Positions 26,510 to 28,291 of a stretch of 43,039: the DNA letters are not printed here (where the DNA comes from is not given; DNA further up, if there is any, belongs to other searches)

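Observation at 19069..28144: Candidate undescribed cell-surface module: tail-anchored acidic helical-repeat protein plus two paralogous multi-domain lipoproteins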

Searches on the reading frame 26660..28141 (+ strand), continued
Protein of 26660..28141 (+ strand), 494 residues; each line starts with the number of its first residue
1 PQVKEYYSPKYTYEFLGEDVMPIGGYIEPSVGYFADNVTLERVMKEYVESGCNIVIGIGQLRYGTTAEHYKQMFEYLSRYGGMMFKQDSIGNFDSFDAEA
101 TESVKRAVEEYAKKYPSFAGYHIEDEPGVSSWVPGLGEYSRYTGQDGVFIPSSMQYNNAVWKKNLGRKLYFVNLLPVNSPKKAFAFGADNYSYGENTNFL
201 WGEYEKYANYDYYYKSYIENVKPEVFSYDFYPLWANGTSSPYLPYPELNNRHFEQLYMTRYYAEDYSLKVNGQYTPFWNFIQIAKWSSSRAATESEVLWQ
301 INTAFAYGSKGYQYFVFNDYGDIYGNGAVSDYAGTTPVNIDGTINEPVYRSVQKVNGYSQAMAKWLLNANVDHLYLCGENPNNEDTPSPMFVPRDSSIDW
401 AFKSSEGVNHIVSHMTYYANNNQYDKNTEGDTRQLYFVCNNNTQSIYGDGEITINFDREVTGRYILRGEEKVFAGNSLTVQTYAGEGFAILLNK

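Call 45: find_related_loci(query=A1, collection=genome_contigs, flank=10000)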
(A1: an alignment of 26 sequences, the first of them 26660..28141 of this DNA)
Query A1 (494 aa) in genome_contigs; peptide patterns used: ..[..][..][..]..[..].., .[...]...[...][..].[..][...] (x = any residue, [..] = any of these).
133 stretches matched a pattern; 100 encode a relative of the query (tblastn E <= 1e-3); the best 80 are kept; 79 distinct loci.
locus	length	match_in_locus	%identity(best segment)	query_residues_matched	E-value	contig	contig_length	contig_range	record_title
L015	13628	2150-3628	64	2-494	0e+0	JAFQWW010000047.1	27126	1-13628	MAG: Clostridia bacterium isolate RGIG2224 Goat_Colon.Co__c1478032, whole genome shotgun sequence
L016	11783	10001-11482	55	4-494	5e-169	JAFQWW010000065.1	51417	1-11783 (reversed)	MAG: Clostridia bacterium isolate RGIG2224 Goat_Colon.Co__c2181928, whole genome shotgun sequence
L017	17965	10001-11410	50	4-493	4e-147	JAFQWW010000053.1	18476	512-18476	MAG: Clostridia bacterium isolate RGIG2224 Goat_Colon.Co__c1770541, whole genome shotgun sequence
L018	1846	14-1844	53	3-493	3e-142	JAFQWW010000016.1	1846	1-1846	MAG: Clostridia bacterium isolate RGIG2224 Goat_Colon.Co__c611835, whole genome shotgun sequence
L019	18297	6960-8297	33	1-493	1e-68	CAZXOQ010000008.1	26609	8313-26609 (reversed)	MAG TPA_asm: uncultured Christensenella sp. isolate SRP350583_co2_327 genome assembly, contig: NODE_2437_length_26609_co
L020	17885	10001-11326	34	1-494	5e-67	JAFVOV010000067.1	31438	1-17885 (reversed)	MAG: Clostridia bacterium isolate RGIG5259 Sheep_Colon-1__c445693, whole genome shotgun sequence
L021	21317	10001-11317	27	1-494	1e-36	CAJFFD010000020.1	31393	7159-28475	uncultured Clostridia bacterium isolate Chicken_10_mag_11 genome assembly, contig: MAGpy_11413_10_idba_bin_11_fascaffold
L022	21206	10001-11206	27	10-492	3e-33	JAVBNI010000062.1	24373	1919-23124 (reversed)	MAG: Bacteroidales bacterium isolate EPI_MAG_00075 c_000001298528, whole genome shotgun sequence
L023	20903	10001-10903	31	10-369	8e-32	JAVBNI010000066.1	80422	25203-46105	MAG: Bacteroidales bacterium isolate EPI_MAG_00075 c_000009221349, whole genome shotgun sequence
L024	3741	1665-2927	28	20-493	1e-31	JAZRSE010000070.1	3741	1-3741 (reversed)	MAG: Candidatus Scatosoma sp. isolate T1900045348_YK20190038.MAGScoT_cleanbin_000052 SGB_6729_k141_40232, whole genome s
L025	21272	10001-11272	25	17-493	6e-31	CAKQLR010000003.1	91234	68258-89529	MAG: uncultured Clostridia bacterium isolate REFINED_METABAT215_TOP10_CONTIGS_1500_ASSEMBLY_K77_MERGED__Hadza_MoBio_hadz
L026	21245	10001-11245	26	6-492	8e-31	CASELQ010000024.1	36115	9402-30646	uncultured Eubacteriales bacterium isolate O90_L3_308308_idba_bin.78 genome assembly, contig: O90_L3_308308_idba_bin.78.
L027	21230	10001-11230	26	20-493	5e-30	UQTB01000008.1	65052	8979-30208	uncultured Clostridiales bacterium isolate UMGS621 genome assembly, contig: NODE_337_length_65052_cov_11.995554, whole g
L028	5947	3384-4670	26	9-491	4e-30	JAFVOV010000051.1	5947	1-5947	MAG: Clostridia bacterium isolate RGIG5259 Sheep_Colon-1__c333752, whole genome shotgun sequence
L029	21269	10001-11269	27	20-493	7e-30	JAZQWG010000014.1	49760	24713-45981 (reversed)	MAG: Candidatus Scatosoma sp. isolate T1900045166_TC20190160.MAGScoT_cleanbin_000020 SGB_5145_k141_1590349, whole genome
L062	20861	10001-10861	24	22-379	1e-13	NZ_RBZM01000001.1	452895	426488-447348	Cohnella endophytica strain M2MS4P-1 Scaffold1_1, whole genome shotgun sequence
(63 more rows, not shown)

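Call 46: search_protein_representatives(alignment_id=A1)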
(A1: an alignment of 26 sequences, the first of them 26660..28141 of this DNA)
Query: 26 sequences, 524 profile positions. Proteins with E-value up to 0.001 (for the whole library): 5989; up to 1e-10: 4297; up to 1e-30: 1218. The best 150 are listed.
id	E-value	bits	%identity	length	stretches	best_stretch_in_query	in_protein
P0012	9.7e-218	740.6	-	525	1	1-524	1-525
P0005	5.0e-216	734.9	-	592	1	1-524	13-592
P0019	9.9e-216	733.9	-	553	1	1-523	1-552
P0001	2.9e-202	689.5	-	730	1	15-524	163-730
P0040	1.8e-186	637.4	-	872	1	6-524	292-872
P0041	5.9e-175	599.4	-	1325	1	9-524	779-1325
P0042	4.7e-169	579.9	-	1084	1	16-474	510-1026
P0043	9.0e-167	572.4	-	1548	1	7-524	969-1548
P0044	2.1e-159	548.0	-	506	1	1-520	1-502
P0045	1.1e-151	522.6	-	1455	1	16-524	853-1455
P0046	1.5e-149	515.5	-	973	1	7-524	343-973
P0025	1.4e-127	443.0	-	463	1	59-522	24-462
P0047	8.7e-108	377.7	-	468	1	76-520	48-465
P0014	2.3e-107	376.4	-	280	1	256-524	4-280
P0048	5.2e-107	375.2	-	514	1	89-522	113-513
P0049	2.0e-101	356.7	-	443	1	69-522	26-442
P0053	1.1e-98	347.7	-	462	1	67-523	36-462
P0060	2.4e-93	330.1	-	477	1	62-520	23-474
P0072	5.9e-86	305.7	-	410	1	81-520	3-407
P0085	1.1e-78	281.7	-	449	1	62-520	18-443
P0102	5.3e-74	266.3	-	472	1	66-522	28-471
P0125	3.0e-68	247.3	-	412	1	90-520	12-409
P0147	1.1e-65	238.8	-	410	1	92-520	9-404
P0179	9.5e-63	229.1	-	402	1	89-520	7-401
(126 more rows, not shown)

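Call 48: search_protein_families(library=pfam, proteins=[P0047, P0049, P0053, P0060, P0072, P0085, P0102, P0125, P0147, P0179], max_evalue=0.1)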
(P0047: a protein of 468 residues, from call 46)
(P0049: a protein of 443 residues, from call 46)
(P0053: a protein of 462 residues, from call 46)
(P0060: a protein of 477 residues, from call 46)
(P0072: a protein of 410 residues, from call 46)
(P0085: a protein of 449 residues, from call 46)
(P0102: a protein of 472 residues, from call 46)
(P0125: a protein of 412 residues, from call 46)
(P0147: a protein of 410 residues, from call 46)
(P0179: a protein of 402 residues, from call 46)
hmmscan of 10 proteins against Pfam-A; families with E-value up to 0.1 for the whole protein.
P0047 (468 aa): 1 family
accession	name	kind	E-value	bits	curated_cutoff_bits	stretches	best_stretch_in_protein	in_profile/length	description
PF02449.21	Glyco_hydro_42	-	7.5e-06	26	21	1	238-356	255-374/376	Beta-galactosidase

P0049 (443 aa): 2 families
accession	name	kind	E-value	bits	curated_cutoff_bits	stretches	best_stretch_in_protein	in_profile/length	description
PF17366.7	AGA2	-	0.016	15.3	25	1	282-306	30-53/58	A-agglutinin-binding subunit Aga2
PF02449.21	Glyco_hydro_42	-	0.039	13.8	21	1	206-326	253-374/376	Beta-galactosidase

P0053 (462 aa): 0 families

P0060 (477 aa): 1 family
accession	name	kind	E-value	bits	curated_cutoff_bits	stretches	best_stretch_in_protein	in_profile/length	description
PF02449.21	Glyco_hydro_42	-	0.0011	18.9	21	1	239-330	252-341/376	Beta-galactosidase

P0072 (410 aa): 2 families
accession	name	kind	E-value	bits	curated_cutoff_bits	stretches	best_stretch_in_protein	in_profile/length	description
PF02449.21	Glyco_hydro_42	-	0.0053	16.6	21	1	172-300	246-375/376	Beta-galactosidase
PF03084.19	Sigma_1_2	-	0.086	12.5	25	0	286-355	287-358/452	Reoviral Sigma1/Sigma2 family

P0085 (449 aa): 0 families

P0102 (472 aa): 0 families

P0125 (412 aa): 1 family
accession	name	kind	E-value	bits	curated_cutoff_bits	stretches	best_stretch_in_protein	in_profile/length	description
PF02449.21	Glyco_hydro_42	-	0.0015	18.4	21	1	183-302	254-375/376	Beta-galactosidase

P0147 (410 aa): 0 families

P0179 (402 aa): 0 families
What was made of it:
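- On Clan GH-A / GH42-like glycoside hydrolase domain (g2, g3 C-terminus): Distant family members give weak hits, and one (P0047) scores 26 bits against a cut-off of 21 (call 48).
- Pfam GH42 matches distant members, one above the gathering score (call 48).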

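Call 51: search_solved_structures(query=A3, max_evalue=10, show_alignments=3)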
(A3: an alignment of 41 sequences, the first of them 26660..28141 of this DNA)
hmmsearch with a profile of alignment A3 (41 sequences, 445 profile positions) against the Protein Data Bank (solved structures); distinct sequences matched with E-value up to 10: 11.
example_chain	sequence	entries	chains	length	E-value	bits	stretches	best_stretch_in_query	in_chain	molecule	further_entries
7x87_A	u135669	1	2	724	3.5e-05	26.2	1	281-352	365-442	Beta-galactosidase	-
7vkx_A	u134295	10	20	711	4.1e-05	25.9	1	282-352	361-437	beta-1,2-glucosyltransferase | Beta-galactosidase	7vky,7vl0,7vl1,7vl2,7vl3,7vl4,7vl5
7vkw_A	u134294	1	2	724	4.2e-05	25.9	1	282-352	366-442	beta-1,2-glucosyltransferase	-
7vkz_A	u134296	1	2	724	4.3e-05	25.9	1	282-352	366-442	beta-1,2-glucosyltransferase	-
5e9a_A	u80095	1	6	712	0.013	17.6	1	193-319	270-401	Beta-galactosidase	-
8pxe_A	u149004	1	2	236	0.3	13.1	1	104-176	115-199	Disulfide isomerase DsbG N-terminal domain-containing protein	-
7tgh_BL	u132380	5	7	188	0.39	12.8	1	201-228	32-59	NDUB10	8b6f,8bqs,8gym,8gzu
4uoq_A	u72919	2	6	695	0.55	12.3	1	283-328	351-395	BETA-GALACTOSIDASE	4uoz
4uni_A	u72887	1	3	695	0.77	11.8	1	284-328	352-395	BETA-GALACTOSIDASE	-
6q5u_N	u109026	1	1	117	0.86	11.7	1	28-105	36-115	Infectivity Protein (P16)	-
1w8x_P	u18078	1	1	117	0.9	11.6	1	28-100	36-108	PROTEIN P16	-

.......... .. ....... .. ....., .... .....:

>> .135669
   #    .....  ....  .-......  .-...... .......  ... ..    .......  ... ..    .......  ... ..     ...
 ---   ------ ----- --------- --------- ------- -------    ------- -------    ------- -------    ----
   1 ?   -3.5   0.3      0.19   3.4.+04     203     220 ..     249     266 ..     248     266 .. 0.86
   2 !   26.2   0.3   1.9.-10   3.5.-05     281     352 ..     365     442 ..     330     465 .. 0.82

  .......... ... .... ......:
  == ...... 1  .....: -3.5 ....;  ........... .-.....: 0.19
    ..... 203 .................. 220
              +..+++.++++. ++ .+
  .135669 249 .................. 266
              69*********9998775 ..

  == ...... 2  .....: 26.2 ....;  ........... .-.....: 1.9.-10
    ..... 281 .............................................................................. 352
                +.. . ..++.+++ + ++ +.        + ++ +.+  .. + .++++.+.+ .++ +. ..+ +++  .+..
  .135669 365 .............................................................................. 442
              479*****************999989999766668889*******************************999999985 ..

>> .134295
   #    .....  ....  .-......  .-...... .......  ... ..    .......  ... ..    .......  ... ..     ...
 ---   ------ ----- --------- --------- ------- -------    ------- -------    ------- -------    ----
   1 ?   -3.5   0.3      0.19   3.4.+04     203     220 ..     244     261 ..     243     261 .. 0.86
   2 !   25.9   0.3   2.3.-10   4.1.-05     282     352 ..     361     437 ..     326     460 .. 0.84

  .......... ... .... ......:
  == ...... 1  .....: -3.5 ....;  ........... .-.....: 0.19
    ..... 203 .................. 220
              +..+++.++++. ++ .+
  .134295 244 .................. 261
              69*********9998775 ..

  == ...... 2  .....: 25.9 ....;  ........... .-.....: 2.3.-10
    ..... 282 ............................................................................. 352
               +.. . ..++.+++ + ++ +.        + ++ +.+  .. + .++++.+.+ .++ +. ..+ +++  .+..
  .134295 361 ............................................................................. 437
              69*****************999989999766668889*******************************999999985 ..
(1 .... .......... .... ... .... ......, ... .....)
